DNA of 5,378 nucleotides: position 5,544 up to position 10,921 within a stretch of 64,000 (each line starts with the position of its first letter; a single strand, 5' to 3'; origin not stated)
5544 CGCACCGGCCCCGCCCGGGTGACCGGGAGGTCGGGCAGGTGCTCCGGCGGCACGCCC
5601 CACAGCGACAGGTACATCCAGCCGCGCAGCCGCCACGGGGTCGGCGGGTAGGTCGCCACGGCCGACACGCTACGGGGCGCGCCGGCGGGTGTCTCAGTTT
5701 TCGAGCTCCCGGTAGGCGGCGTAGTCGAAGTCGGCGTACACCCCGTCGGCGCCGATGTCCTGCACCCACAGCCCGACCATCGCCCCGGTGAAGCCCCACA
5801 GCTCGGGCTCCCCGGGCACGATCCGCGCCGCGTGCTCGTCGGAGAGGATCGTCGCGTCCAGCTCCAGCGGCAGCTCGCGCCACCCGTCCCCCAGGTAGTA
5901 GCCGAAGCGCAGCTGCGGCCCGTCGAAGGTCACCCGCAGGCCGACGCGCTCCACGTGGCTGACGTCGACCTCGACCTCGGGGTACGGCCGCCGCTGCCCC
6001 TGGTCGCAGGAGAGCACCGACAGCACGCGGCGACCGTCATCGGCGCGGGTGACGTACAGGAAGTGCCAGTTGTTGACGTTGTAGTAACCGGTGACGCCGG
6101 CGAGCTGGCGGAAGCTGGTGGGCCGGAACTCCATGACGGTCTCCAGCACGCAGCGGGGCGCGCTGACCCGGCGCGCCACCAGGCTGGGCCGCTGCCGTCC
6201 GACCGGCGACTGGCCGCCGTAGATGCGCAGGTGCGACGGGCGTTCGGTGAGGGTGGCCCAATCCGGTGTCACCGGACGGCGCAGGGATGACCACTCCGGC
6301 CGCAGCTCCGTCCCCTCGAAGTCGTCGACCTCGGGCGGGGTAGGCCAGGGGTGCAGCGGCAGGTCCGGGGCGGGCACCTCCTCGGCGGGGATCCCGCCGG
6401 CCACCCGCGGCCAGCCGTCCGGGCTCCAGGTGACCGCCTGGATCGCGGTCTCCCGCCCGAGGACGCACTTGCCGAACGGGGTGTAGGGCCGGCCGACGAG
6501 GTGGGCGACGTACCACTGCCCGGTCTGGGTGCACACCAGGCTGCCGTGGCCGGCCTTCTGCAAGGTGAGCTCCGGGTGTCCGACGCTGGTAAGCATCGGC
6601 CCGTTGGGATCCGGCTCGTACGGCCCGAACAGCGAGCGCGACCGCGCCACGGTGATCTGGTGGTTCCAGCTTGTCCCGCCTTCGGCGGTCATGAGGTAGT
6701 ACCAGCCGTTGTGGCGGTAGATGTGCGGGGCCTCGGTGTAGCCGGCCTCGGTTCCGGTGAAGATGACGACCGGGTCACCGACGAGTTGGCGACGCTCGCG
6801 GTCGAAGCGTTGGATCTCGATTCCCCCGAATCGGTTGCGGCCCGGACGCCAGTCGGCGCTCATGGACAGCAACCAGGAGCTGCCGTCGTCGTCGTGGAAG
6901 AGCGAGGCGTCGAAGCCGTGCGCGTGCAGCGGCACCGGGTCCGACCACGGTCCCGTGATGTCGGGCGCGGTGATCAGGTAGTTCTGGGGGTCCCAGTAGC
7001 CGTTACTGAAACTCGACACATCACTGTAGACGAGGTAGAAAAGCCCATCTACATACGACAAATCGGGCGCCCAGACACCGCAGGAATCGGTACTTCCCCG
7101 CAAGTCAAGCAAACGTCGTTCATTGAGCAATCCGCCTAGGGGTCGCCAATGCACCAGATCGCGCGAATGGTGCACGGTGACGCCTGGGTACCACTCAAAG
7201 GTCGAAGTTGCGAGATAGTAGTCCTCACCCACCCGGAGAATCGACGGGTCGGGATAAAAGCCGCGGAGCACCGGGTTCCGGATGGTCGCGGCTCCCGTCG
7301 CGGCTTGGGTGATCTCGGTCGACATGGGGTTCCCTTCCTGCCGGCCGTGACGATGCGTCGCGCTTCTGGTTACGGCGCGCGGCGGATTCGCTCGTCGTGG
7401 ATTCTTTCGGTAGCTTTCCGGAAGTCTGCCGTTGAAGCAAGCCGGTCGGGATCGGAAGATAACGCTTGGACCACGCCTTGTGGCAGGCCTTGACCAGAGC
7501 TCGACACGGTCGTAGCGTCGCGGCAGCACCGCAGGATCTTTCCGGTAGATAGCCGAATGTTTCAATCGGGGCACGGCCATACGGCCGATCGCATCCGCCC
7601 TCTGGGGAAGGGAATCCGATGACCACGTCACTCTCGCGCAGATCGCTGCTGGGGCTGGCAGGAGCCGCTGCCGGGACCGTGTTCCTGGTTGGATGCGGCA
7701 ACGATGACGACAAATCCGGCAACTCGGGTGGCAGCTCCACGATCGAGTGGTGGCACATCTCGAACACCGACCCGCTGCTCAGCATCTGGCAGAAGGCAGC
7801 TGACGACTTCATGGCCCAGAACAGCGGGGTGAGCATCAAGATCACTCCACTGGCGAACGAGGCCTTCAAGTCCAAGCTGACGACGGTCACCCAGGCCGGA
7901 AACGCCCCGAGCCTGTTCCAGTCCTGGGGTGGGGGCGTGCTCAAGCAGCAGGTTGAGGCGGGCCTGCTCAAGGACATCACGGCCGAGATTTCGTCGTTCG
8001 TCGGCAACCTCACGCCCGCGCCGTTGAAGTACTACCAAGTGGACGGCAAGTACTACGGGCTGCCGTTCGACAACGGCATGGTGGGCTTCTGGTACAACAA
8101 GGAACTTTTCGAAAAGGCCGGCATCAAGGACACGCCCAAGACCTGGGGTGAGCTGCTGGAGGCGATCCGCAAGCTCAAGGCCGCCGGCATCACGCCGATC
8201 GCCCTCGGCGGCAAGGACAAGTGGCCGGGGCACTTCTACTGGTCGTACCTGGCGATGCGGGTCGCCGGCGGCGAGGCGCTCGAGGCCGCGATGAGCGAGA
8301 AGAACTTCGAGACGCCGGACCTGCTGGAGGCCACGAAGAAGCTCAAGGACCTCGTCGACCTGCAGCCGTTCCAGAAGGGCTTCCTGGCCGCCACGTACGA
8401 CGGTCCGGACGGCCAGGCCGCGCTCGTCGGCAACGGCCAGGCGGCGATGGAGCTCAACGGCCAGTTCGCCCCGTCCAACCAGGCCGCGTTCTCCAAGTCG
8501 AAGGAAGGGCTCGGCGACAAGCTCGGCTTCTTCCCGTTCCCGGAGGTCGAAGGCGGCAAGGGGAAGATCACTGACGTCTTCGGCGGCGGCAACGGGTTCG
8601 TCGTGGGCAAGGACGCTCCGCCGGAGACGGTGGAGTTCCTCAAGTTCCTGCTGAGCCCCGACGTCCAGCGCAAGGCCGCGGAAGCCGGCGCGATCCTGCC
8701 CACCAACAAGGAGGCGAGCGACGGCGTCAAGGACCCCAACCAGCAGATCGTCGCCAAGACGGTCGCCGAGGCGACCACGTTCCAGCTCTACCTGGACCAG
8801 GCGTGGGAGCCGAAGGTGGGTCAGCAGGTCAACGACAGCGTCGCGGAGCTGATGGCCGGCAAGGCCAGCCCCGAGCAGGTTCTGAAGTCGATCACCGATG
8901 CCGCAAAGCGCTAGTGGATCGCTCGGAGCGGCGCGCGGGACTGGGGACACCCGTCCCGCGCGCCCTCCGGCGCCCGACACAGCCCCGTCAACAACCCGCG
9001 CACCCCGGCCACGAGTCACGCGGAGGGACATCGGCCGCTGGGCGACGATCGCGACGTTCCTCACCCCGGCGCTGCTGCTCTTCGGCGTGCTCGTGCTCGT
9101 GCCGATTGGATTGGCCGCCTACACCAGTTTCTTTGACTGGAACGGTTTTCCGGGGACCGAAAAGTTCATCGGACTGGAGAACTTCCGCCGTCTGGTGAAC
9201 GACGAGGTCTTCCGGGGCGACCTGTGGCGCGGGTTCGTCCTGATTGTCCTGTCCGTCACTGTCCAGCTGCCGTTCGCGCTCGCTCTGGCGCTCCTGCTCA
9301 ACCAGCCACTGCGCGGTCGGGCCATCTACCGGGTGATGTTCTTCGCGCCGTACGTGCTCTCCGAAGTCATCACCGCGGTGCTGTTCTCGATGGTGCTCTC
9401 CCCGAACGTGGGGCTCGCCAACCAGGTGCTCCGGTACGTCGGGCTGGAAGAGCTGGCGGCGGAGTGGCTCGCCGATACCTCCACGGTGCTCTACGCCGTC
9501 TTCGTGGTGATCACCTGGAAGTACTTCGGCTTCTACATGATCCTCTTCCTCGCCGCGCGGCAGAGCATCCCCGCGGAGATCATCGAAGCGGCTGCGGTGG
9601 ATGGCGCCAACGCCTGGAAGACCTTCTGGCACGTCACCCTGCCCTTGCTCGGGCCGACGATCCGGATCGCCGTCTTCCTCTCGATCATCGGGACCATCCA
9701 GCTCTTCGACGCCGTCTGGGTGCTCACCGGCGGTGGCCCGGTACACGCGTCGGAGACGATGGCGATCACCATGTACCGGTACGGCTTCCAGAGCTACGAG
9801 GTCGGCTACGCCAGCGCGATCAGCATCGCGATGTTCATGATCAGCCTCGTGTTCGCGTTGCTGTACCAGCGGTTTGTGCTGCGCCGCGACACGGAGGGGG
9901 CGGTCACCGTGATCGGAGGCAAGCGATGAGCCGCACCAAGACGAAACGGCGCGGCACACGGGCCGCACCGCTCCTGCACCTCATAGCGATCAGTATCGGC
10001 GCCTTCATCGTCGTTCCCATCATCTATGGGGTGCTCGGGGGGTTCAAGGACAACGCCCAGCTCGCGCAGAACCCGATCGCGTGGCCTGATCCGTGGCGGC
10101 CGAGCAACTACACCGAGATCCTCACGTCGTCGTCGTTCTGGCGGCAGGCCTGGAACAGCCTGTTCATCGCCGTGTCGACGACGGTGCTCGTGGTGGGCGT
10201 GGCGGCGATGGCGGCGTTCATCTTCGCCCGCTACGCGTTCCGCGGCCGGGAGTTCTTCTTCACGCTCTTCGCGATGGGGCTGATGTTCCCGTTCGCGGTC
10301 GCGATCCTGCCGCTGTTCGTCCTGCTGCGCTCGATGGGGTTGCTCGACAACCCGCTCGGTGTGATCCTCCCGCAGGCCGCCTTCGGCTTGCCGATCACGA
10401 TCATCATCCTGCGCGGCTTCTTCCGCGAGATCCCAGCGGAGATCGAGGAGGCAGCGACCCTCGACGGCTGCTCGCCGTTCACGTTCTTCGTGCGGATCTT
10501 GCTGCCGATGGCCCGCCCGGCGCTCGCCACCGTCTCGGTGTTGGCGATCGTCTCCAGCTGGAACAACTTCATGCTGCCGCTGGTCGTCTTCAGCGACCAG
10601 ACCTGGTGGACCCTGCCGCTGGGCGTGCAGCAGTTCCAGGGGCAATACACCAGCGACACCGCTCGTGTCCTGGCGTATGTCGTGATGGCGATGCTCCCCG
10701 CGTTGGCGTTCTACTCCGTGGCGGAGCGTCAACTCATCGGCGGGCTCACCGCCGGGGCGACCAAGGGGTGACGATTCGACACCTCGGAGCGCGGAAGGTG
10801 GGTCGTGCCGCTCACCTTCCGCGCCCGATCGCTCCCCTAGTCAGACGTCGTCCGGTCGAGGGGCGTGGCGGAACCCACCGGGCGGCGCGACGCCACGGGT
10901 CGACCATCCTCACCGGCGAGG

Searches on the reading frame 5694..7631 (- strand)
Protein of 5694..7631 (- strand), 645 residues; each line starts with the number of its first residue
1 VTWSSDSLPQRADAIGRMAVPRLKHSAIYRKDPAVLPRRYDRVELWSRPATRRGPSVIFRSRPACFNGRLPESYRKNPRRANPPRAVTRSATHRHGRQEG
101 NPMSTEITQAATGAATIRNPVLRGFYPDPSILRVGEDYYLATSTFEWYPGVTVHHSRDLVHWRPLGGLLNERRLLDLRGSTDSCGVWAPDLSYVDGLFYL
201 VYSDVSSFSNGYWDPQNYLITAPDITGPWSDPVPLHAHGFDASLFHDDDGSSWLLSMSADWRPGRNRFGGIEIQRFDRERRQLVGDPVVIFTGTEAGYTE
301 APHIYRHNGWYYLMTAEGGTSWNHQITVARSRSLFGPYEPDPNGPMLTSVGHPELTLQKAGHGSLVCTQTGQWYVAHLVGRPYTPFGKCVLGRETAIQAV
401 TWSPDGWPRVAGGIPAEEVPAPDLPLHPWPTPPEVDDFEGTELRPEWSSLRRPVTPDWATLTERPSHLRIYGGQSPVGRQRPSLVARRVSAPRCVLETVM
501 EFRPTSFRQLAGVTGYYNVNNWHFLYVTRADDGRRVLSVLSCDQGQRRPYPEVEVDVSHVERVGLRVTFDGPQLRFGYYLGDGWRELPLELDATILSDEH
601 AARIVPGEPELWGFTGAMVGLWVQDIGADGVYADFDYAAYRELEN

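Call 55: search_protein_families(library=pfam, proteins=[window:5694-7631:-], max_evalue=0.0001)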
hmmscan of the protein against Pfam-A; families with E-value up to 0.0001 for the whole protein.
window:5694-7631:- (645 aa): 2 families
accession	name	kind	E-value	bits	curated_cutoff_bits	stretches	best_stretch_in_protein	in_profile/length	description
PF04616.20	Glyco_hydro_43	-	3.4e-98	329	32.2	1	117-408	1-288/288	Glycosyl hydrolases family 43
PF17851.8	GH43_C2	-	5.3e-53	180.2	22.7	1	436-641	2-203/203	Beta xylosidase C-terminal Concanavalin A-like domain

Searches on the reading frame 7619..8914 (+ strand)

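Call 55: search_protein_families(library=pfam, proteins=[window:7619-8914:+], max_evalue=0.0001)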
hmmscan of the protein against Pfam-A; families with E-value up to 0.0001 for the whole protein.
window:7619-8914:+ (431 aa): 3 families
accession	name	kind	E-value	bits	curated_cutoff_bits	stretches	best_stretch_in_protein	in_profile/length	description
PF01547.30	SBP_bac_1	-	1.5e-42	147.2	26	1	54-350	7-306/307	Bacterial extracellular solute-binding protein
PF13416.11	SBP_bac_8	-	1.3e-36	127.3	27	1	59-369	1-268/279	Bacterial extracellular solute-binding protein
PF13343.11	SBP_bac_6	-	3.3e-06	27.2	24.6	0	106-181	19-88/245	Bacterial extracellular solute-binding protein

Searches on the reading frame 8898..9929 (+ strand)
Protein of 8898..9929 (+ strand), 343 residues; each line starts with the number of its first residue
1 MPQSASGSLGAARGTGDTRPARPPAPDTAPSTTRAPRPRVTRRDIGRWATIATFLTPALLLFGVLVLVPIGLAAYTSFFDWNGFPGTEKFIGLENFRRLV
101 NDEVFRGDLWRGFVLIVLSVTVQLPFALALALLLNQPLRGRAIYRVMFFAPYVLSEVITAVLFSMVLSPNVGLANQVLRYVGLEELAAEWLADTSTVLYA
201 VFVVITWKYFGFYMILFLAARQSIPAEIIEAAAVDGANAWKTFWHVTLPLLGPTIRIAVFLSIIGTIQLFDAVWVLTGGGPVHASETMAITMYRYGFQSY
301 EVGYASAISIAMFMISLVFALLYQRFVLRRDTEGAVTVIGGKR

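Call 55: search_protein_families(library=pfam, proteins=[window:8898-9929:+], max_evalue=0.0001)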
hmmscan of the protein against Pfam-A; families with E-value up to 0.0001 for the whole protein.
window:8898-9929:+ (343 aa): 1 family
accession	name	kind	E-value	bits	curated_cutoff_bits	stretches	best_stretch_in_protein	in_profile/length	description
PF00528.27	BPD_transp_1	-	3.5e-16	59.9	26.4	1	124-329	2-181/184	Binding-protein-dependent transport system inner membrane component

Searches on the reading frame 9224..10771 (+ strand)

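Call 55: search_protein_families(library=pfam, proteins=[window:9224-10771:+], max_evalue=0.0001)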
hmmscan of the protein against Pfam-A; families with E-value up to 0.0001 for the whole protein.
window:9224-10771:+ (515 aa): 1 family
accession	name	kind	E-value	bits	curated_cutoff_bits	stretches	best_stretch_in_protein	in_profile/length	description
PF00528.27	BPD_transp_1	-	1.1e-18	68.1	26.4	1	329-499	3-174/184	Binding-protein-dependent transport system inner membrane component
